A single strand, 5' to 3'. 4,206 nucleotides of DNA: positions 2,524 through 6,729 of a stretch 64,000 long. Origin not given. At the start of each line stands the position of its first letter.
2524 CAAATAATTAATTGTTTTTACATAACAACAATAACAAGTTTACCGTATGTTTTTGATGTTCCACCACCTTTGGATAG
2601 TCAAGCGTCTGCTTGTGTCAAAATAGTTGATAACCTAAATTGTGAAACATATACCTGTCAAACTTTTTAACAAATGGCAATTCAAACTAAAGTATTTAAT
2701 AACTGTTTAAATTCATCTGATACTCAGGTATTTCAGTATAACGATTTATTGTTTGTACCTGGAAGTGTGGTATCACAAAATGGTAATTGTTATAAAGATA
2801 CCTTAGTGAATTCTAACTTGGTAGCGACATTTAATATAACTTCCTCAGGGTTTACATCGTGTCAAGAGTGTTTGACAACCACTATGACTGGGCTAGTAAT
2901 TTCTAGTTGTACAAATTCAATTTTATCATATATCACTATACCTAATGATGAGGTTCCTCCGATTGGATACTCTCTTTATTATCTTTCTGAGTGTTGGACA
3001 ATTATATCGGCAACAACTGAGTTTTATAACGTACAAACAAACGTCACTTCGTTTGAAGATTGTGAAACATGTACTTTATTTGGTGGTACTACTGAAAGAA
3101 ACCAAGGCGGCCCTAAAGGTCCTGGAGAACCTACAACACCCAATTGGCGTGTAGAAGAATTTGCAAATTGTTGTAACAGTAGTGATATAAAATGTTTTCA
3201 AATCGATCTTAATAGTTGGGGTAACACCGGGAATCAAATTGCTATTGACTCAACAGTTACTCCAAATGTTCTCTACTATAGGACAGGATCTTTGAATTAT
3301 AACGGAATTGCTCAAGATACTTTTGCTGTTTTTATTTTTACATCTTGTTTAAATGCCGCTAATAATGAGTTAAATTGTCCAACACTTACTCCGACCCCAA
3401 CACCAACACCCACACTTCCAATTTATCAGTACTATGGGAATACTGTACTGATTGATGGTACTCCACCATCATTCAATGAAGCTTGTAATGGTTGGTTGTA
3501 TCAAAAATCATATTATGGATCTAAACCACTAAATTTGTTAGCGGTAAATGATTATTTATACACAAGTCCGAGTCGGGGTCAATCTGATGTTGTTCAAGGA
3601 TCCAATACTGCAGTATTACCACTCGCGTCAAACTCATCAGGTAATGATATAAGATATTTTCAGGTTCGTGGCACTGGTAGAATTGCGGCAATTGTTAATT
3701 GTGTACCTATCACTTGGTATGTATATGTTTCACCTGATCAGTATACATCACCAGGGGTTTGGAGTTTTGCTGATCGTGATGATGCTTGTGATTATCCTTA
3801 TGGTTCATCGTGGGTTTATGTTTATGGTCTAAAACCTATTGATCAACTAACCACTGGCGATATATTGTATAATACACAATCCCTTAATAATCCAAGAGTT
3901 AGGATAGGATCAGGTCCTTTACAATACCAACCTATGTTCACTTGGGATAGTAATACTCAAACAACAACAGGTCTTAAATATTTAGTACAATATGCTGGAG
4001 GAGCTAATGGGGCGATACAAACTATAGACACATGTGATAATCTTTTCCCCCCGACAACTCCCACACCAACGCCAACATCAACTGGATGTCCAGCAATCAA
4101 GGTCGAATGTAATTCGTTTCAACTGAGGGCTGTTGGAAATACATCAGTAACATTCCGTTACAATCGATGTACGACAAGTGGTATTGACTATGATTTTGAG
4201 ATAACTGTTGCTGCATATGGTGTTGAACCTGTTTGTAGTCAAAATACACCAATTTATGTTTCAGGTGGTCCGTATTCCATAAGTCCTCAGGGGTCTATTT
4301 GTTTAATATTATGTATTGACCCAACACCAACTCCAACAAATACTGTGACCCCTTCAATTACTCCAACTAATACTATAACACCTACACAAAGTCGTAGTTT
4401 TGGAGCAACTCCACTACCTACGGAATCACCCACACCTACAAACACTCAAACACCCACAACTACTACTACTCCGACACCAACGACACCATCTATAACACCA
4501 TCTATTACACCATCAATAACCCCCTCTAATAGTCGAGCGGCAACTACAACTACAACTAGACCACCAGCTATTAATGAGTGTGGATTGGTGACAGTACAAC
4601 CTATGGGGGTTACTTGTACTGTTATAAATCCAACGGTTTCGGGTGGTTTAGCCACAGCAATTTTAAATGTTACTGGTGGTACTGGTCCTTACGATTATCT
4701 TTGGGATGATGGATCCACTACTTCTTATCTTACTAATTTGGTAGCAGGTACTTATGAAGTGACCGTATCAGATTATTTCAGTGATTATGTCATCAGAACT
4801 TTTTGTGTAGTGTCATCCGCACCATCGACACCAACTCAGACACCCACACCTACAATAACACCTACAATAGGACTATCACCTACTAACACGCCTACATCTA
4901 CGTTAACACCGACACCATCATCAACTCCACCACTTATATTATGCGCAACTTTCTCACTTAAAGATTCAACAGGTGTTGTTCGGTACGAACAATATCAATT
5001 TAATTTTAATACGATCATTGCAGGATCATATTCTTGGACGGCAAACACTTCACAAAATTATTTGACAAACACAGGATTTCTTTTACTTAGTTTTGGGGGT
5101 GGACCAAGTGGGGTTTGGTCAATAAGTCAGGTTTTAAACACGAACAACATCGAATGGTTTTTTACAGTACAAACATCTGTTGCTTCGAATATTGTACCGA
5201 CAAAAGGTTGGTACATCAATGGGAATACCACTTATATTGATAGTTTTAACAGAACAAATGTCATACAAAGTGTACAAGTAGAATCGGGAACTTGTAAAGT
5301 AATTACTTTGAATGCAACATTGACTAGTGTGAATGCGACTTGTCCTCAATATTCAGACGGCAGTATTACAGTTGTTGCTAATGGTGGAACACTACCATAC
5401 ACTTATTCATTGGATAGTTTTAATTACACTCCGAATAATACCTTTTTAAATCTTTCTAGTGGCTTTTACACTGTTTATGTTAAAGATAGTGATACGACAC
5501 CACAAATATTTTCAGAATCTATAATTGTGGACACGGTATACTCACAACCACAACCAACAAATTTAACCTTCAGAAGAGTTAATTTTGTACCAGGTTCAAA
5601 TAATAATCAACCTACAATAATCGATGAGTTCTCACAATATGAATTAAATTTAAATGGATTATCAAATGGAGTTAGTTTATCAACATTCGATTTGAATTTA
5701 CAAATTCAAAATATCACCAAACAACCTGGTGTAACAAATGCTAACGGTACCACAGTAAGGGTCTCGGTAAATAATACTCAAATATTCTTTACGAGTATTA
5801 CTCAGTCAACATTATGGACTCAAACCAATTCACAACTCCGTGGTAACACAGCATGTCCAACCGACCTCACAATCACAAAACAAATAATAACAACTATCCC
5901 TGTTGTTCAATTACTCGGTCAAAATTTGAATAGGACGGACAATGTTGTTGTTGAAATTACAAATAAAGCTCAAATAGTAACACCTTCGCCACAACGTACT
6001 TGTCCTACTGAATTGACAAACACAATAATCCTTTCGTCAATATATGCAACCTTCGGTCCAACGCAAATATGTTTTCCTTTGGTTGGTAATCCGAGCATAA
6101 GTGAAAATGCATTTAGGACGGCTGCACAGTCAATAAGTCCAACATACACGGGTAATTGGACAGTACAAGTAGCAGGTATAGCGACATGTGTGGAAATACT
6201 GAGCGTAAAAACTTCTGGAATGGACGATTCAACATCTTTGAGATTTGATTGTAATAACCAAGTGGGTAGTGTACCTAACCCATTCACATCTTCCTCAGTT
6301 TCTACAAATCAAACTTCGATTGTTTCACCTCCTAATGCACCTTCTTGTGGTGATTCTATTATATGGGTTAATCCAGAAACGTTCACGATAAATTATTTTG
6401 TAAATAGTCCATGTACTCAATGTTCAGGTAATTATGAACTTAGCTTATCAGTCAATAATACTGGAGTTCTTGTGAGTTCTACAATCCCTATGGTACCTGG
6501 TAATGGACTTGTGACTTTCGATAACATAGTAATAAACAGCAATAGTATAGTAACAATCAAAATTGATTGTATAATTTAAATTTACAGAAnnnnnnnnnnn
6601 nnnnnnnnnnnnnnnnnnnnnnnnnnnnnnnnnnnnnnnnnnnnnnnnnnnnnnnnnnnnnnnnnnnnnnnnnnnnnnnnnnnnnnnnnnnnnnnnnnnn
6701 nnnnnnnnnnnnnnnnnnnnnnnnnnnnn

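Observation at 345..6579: Shared novel Cys-module families across three giant genes (345..2447, 2674..6579, 34399..40539)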

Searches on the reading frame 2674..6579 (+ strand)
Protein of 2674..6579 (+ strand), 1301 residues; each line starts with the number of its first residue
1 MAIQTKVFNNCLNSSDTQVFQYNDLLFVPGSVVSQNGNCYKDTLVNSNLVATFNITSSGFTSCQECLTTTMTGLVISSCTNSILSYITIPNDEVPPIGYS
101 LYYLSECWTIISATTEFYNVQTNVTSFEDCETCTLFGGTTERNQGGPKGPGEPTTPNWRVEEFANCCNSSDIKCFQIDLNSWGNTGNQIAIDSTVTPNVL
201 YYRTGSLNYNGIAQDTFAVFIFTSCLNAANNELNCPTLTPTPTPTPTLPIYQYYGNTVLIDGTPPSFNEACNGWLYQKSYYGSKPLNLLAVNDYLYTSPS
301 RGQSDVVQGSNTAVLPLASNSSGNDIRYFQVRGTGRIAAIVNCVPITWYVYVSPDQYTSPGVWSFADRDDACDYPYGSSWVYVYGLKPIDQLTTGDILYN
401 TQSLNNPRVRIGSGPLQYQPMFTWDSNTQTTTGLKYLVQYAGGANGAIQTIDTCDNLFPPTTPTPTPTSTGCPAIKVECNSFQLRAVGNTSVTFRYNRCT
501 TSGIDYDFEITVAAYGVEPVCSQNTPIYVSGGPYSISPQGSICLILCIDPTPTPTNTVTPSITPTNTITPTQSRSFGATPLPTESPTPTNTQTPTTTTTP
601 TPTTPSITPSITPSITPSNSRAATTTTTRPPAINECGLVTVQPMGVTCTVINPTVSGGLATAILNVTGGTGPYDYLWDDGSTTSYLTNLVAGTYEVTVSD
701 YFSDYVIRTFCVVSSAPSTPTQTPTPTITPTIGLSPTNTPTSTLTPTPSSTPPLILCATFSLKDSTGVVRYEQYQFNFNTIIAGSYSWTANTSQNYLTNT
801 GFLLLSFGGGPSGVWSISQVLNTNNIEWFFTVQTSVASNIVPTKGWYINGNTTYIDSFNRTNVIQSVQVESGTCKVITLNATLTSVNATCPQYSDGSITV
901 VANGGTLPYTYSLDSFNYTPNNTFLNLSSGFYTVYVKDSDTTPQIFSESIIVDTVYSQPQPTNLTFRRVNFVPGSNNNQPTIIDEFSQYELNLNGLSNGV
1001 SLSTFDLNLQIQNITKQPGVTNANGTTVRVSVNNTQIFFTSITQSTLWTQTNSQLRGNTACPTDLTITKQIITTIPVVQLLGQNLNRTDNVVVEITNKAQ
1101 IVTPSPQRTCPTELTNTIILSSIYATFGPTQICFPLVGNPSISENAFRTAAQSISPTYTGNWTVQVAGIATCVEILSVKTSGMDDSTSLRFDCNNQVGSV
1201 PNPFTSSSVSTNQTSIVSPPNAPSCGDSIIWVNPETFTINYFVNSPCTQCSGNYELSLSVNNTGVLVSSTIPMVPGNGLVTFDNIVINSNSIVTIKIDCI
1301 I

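Call 6: search_protein_families(library=pfam, proteins=[window:2674-6579:+], max_evalue=0.1)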
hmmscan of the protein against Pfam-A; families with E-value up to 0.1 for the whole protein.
window:2674-6579:+ (1301 aa): 1 family
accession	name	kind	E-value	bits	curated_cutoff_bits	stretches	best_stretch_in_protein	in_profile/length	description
PF13573.12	SprB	-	1e-11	44.7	28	2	882-914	1-33/37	SprB repeat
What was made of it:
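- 5275..5508 (+): Second SprB-repeat region of B (aa 868-945). the best Pfam stretch is aa 882-914 (call 6)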

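Call 7: search_protein_families(library=phrogs, proteins=[window:2674-6579:+], max_evalue=0.01)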
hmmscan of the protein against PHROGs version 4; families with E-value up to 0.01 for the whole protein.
window:2674-6579:+ (1301 aa): 0 families

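Call 109: search_protein_families(library=ncbifam, proteins=[window:2674-6579:+], max_evalue=0.01)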
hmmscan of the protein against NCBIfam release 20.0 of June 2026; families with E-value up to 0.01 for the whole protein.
window:2674-6579:+ (1301 aa): 0 families

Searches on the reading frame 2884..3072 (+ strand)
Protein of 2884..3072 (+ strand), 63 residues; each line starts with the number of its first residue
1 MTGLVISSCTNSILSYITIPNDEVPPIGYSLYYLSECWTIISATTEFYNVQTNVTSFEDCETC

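Call 78: find_homologous_proteins(query=A6, max_evalue=0.01)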
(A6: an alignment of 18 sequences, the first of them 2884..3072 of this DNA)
Query A6 (18 sequences) (63 aa, profile of the alignment): 1 proteins with E <= 0.01 among 86 candidates.
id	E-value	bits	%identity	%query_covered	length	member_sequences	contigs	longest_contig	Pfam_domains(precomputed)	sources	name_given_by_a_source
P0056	3.8e-4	39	23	92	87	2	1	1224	-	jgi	jgi:hypothetical protein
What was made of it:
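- Tried and rejected: A profile search of the 5.8-billion-protein set gave one hit (call 78).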
